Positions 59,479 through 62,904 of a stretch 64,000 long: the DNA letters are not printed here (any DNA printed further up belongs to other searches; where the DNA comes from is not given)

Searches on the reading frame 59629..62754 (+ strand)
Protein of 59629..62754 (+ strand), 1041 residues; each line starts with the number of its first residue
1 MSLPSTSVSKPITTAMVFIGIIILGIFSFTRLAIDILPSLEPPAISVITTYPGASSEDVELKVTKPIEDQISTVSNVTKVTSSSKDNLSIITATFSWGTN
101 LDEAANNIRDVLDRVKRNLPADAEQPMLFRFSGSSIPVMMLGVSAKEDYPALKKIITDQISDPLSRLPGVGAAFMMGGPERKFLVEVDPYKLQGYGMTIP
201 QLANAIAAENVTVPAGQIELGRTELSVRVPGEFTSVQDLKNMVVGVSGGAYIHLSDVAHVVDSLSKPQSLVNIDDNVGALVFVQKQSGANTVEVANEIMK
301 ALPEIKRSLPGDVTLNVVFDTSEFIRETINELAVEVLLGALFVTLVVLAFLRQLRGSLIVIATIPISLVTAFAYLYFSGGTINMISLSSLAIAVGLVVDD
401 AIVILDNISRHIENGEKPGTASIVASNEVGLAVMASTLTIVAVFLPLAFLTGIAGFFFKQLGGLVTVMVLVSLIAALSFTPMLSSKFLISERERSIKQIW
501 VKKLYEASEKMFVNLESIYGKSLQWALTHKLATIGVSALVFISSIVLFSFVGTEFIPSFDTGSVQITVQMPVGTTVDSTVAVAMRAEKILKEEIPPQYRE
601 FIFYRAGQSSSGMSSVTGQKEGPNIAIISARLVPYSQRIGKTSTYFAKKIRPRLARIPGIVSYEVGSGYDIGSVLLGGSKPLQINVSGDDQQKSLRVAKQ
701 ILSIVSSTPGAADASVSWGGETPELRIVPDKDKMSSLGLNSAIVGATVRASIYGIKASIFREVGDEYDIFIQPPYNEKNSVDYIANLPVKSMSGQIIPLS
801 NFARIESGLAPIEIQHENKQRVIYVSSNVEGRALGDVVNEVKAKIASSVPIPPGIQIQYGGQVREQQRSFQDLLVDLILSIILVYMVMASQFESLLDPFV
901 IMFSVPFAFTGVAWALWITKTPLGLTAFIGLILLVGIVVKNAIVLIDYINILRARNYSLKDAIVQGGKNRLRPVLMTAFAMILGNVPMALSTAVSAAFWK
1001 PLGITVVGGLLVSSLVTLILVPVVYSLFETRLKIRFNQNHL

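Call 31: search_protein_families(library=pfam, proteins=[window:59629-62754:+], max_evalue=0.00001)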
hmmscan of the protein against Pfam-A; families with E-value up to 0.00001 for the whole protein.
window:59629-62754:+ (1041 aa): 2 families
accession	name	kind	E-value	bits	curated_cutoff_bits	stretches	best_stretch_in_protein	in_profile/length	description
PF00873.25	ACR_tran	-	3.2e-262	873.1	28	1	5-1028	3-1020/1021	AcrB/AcrD/AcrF family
PF03176.21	MMPL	-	2.4e-14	53.5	20.5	1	257-484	64-299/333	MMPL family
